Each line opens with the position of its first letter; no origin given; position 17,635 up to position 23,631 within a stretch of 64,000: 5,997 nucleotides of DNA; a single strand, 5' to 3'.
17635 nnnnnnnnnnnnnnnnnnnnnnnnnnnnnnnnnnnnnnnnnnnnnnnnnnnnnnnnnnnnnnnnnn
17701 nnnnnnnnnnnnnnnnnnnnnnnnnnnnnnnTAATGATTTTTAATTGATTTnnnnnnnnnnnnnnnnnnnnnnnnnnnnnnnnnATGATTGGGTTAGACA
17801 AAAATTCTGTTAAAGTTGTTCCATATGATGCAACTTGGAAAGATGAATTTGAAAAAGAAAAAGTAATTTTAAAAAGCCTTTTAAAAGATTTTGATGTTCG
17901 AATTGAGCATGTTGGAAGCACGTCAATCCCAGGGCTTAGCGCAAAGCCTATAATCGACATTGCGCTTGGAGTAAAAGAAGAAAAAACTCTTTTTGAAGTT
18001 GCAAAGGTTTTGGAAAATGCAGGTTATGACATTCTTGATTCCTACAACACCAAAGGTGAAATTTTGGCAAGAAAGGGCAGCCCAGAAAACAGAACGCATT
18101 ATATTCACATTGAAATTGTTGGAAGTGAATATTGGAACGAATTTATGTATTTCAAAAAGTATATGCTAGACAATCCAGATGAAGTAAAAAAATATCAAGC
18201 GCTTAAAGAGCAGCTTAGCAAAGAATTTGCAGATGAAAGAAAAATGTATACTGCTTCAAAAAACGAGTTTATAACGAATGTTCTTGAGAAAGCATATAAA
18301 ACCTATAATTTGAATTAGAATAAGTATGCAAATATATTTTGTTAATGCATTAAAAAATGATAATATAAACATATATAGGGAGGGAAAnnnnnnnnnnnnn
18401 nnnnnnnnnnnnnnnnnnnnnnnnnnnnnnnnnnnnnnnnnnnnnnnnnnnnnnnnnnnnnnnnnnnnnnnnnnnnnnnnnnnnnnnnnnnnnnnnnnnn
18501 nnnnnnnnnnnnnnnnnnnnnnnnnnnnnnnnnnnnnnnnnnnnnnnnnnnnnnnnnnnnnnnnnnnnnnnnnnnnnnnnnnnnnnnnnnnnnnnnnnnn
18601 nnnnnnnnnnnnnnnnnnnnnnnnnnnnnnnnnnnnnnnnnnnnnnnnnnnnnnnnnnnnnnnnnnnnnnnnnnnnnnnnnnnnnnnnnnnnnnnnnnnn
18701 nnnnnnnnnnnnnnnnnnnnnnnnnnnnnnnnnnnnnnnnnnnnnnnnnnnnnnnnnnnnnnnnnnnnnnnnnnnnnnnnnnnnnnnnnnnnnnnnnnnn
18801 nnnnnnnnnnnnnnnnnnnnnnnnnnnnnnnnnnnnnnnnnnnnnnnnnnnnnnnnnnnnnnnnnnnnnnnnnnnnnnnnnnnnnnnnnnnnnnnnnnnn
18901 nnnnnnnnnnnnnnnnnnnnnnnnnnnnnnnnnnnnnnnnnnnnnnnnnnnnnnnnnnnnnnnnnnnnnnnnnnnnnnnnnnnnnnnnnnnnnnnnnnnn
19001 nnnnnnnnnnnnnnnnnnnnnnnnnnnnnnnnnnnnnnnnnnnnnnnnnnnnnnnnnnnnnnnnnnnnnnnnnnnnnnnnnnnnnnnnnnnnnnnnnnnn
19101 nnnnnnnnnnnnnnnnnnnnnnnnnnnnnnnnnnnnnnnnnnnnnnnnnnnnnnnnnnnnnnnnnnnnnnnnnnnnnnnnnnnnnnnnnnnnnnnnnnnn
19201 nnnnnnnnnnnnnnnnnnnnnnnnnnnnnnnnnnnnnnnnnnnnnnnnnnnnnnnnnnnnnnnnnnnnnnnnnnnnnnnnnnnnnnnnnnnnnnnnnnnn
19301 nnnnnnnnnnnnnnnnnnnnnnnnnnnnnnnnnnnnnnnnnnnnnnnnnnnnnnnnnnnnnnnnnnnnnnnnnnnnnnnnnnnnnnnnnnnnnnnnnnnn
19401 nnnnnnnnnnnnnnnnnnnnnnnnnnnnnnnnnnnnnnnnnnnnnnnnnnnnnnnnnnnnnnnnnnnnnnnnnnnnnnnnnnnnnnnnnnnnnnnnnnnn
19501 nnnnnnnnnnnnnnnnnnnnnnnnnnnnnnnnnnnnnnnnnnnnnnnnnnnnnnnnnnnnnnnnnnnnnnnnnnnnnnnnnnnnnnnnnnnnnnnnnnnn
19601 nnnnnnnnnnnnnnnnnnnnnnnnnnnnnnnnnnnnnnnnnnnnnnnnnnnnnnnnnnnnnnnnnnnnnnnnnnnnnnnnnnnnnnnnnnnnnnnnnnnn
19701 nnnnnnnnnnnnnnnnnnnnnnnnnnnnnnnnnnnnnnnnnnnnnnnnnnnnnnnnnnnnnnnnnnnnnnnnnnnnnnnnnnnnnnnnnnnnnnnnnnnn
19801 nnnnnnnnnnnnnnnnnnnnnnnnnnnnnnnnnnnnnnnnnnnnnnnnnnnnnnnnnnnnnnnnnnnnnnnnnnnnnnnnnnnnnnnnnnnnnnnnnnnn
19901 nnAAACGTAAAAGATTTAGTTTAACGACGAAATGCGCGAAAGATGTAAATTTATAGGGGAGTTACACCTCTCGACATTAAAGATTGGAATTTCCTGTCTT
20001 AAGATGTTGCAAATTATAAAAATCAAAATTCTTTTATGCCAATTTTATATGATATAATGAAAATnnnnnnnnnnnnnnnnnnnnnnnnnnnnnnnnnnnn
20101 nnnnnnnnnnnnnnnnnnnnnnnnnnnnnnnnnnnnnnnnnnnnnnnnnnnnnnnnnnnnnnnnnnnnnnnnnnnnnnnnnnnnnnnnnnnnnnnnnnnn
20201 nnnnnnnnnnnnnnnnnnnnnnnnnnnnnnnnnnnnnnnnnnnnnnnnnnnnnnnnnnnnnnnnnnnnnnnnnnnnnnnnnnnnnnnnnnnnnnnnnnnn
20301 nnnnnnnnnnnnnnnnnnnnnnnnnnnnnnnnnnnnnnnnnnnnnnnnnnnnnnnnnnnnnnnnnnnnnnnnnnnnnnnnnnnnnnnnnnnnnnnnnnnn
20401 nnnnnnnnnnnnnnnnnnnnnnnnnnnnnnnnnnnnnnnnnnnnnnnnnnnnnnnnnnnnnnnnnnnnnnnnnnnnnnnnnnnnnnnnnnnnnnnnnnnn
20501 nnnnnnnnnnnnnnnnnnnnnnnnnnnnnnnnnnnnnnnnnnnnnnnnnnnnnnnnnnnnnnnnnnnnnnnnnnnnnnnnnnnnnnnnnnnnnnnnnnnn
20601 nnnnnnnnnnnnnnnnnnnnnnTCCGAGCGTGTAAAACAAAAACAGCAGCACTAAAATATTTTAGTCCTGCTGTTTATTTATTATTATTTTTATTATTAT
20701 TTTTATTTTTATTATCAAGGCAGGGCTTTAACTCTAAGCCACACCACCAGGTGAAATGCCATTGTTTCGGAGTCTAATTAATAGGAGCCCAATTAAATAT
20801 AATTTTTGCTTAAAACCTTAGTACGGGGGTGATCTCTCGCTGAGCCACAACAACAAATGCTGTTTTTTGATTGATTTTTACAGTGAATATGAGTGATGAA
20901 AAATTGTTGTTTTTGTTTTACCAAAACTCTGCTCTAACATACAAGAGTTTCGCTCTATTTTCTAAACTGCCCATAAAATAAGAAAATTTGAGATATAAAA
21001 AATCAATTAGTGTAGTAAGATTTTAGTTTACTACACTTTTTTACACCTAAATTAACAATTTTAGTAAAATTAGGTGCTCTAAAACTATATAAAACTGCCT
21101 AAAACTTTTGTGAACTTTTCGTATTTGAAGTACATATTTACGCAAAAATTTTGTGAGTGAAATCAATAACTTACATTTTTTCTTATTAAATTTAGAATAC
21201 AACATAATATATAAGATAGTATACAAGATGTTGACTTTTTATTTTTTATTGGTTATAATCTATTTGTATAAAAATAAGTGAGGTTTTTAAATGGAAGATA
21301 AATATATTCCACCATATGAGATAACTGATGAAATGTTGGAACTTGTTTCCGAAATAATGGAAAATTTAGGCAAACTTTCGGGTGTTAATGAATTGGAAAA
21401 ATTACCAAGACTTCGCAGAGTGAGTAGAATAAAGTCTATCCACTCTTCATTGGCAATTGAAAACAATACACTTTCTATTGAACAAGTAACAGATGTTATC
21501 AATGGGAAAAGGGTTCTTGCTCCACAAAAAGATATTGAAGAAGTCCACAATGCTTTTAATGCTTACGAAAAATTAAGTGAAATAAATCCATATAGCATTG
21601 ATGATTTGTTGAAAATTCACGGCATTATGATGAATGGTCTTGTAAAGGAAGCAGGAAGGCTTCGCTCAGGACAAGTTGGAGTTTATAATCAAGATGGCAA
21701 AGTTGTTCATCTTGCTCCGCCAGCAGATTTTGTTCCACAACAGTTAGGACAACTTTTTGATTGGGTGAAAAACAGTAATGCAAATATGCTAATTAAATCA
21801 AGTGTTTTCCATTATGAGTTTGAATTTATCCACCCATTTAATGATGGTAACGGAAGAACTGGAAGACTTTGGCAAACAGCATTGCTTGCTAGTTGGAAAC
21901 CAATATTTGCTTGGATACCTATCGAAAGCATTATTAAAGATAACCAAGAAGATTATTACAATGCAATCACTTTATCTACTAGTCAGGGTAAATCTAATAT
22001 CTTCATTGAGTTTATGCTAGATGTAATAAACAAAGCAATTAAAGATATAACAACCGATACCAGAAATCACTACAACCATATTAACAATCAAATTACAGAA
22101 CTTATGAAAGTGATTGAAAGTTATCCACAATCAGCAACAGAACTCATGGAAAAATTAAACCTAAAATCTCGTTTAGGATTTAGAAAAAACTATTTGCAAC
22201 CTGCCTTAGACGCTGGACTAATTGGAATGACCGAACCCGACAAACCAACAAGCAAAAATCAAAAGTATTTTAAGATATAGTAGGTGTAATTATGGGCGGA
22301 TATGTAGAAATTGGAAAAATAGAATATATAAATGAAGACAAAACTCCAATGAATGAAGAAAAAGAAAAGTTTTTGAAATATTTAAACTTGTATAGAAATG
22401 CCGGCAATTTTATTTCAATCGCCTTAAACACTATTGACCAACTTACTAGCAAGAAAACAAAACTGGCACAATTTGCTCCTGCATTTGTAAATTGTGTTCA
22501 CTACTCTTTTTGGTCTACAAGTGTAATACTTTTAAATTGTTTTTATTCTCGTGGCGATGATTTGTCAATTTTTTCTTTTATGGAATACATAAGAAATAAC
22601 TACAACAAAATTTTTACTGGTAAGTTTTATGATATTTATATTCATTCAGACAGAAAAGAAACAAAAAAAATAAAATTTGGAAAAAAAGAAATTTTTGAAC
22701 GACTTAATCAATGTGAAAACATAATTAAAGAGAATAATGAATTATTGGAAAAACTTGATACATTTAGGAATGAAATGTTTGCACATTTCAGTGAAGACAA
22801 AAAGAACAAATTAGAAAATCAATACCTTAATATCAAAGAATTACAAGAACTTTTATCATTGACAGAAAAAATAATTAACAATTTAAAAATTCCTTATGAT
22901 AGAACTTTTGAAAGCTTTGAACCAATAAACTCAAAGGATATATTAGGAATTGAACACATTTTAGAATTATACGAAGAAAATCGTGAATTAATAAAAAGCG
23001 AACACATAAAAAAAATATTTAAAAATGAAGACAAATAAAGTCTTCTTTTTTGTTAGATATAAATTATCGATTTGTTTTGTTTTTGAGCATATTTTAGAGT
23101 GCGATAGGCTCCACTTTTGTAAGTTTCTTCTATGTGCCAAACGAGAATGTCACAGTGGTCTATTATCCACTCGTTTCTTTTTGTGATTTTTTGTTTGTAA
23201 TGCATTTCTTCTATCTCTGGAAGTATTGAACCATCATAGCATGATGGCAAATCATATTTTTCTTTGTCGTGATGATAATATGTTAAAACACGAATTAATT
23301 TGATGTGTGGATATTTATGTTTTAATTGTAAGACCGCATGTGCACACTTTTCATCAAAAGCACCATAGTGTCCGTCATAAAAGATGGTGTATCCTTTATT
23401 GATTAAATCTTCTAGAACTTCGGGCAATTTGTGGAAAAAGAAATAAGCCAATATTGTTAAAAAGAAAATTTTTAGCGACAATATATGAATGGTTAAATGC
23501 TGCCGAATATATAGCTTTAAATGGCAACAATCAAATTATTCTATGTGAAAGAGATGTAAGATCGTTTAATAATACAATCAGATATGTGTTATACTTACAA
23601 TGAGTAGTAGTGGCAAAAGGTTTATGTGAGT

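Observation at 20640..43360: ~22-kb AT-rich composite island: two related integrative elements in tandem at tRNA-Thr(GGU), bounded by nested tRNA-derived repeats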

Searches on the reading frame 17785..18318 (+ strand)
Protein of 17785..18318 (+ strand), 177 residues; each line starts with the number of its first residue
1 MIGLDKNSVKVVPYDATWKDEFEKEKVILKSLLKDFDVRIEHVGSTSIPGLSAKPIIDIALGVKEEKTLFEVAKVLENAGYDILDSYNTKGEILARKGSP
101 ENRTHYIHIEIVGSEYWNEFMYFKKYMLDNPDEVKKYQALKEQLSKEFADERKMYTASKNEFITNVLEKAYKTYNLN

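Call 16: find_encoding_contigs(protein=window:17785-18318:+, flank=10000, max_places=10)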
Protein window:17785-18318:+ (177 aa): 6 contigs read that carry it; 3 places shown.
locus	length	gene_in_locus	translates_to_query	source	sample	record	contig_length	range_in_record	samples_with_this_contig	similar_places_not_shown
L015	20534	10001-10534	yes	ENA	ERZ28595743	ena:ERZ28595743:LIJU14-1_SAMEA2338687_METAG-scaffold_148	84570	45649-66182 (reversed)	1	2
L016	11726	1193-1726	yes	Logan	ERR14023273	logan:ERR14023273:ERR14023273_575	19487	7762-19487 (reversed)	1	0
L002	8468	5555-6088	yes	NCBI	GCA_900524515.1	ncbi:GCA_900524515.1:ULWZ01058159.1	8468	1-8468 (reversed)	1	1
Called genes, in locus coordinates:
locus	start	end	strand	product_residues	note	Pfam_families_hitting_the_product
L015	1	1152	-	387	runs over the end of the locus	PF00149:Metallophos (faint)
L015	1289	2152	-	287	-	PF04002:RadC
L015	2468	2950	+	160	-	PF02075:RuvC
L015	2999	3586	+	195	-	PF01330:RuvA_N, PF14520:HHH_5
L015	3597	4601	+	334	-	PF06068:TIP49 (faint), PF05496:RuvB_N, PF00004:AAA, PF07728:AAA_5 (weak), PF17864:AAA_lid_4, PF05491:WHD_RuvB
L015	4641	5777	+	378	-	PF02547:Queuosine_synth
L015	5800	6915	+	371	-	PF01702:TGT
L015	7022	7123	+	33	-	-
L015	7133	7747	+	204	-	PF02699:YajC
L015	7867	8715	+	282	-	-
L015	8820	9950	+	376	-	PF02811:PHP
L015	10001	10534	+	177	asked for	PF04229:GrpB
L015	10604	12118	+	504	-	-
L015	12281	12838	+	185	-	PF18927:CrtO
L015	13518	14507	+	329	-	PF02661:Fic, PF21247:Fic-like_C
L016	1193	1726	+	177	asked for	PF04229:GrpB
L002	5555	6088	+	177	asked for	PF04229:GrpB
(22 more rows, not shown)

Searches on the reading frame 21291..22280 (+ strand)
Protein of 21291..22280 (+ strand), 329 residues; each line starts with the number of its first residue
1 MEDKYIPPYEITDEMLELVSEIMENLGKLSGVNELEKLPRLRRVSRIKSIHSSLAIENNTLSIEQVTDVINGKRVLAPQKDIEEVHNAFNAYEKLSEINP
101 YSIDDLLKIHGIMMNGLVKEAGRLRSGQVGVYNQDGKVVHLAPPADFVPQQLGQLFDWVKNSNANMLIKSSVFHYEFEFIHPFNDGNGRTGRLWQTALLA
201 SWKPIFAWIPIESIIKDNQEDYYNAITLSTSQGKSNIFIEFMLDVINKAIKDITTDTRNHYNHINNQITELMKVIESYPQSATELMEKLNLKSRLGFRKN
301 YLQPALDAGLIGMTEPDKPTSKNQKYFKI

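Call 8: search_protein_families(library=pfam, proteins=[window:21291-22280:+], max_evalue=0.01)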
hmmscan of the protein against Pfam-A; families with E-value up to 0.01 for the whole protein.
window:21291-22280:+ (329 aa): 2 families
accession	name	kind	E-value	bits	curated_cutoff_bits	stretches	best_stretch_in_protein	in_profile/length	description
PF02661.23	Fic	-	1.4e-21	77.5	24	1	101-199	2-93/93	Fic/DOC family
PF21247.3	Fic-like_C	-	2.8e-21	75.6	27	1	267-326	2-61/64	Filamentation induced by cAMP protein Fic-like, C-terminal domain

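Call 35: search_protein_families(library=padloc, proteins=[window:21291-22280:+], max_evalue=0.001)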
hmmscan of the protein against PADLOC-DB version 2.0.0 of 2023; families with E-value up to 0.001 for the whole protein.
window:21291-22280:+ (329 aa): 9 families
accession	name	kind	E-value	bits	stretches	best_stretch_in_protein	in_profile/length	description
PDLC03963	SoFic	-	2e-45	153.7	1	6-290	10-303/361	-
PDLC04836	PDC-S04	-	1.5e-19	68.2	1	49-231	29-214/244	-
PDLC04840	PDC-S04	-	2e-16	58.4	1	48-226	14-196/227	-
PDLC04837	PDC-S04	-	2e-16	58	1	47-242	27-220/234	-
PDLC04966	PDC-S24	-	2.6e-15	54.3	1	97-265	228-400/497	-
PDLC04839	PDC-S04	-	3.8e-13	47.6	1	90-234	44-191/205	-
PDLC04838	PDC-S04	-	9.3e-10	36.6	1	91-211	53-174/209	-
PDLC04842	PDC-S04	-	5.5e-09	34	1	87-232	26-158/202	-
PDLC04841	PDC-S04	-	9.1e-09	33.4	1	94-234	133-258/292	-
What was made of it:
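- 20925..24672 (+): E1-left, remnant of a MobL-type element. Far-end arm motifs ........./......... at about 21010-21036; SoFic 21291-22280; HEPN AbiU2-like 22292-23038; DAHP-synthase gene fragment about 23415-23807; NUDIX 23828-24331; backbone relic 24369-24672. Pfam and PADLOC (calls 8, 35).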

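Call 36: search_protein_families(library=ncbifam, proteins=[window:21291-22280:+], max_evalue=0.001)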
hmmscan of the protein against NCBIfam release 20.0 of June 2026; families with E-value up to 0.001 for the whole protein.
window:21291-22280:+ (329 aa): 3 families
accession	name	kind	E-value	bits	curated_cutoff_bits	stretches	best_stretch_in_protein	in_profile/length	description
NF046030.1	ProtAdlyltaseSoFic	equivalog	1e-16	60.9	550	1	133-273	143-285/361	protein adenylyltransferase Fic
NF046029.1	ProtAdlyltaseNmFic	equivalog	2.4e-07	30.7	230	1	92-229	18-140/177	protein adenylyltransferase Fic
TIGR02613.1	mob_myst_B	hypoth_equivalog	7.3e-05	22.7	124.4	1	151-211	93-154/186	mobile mystery protein B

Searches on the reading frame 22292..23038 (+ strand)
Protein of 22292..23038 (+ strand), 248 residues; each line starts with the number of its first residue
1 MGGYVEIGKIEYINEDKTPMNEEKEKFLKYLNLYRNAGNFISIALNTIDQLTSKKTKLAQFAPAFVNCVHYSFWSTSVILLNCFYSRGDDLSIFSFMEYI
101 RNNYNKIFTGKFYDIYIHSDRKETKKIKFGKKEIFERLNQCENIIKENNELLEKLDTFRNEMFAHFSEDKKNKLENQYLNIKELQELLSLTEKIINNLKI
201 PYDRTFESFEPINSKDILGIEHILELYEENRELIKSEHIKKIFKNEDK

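Call 8: search_protein_families(library=pfam, proteins=[window:22292-23038:+], max_evalue=0.01)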
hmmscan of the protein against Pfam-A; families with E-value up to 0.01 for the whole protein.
window:22292-23038:+ (248 aa): 2 families
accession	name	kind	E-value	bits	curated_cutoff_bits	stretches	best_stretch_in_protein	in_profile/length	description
PF18734.6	HEPN_AbiU2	-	8.4e-06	25.8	26.8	1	128-201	95-171/193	AbiU2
PF02696.19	SelO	-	0.0052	16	22.8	1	134-225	298-390/466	Protein adenylyltransferase SelO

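Call 35: search_protein_families(library=padloc, proteins=[window:22292-23038:+], max_evalue=0.001)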
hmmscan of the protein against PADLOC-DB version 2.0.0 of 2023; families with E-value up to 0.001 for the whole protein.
window:22292-23038:+ (248 aa): 0 families

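Call 36: search_protein_families(library=ncbifam, proteins=[window:22292-23038:+], max_evalue=0.001)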
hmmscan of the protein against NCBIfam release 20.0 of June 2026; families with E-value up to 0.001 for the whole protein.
window:22292-23038:+ (248 aa): 0 families

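Call 94: search_protein_families(library=phrogs, proteins=[window:22292-23038:+], max_evalue=0.001)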
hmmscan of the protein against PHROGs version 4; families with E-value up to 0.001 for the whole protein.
window:22292-23038:+ (248 aa): 0 families

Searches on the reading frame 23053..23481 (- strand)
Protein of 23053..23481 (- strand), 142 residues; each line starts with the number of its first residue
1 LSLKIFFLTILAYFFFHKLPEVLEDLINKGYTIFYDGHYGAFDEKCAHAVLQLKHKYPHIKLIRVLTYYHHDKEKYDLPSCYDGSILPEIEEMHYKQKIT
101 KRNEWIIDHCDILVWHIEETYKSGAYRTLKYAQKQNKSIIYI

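Call 9: search_protein_families(library=pfam, proteins=[window:23053-23481:-], max_evalue=0.01)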
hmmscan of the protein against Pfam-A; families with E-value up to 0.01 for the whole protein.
window:23053-23481:- (142 aa): 2 families
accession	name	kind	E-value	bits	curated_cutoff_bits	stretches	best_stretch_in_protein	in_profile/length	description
PF06908.16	YpsA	-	4.1e-05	24.1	27.7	1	19-137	28-158/168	YspA SLOG family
PF02481.21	DNA_processg_A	-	0.0081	15.8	29.6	0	92-140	138-185/212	DNA recombination-mediator protein A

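Call 35: search_protein_families(library=padloc, proteins=[window:23053-23481:-], max_evalue=0.001)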
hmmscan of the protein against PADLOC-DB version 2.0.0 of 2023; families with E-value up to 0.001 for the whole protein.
window:23053-23481:- (142 aa): 0 families
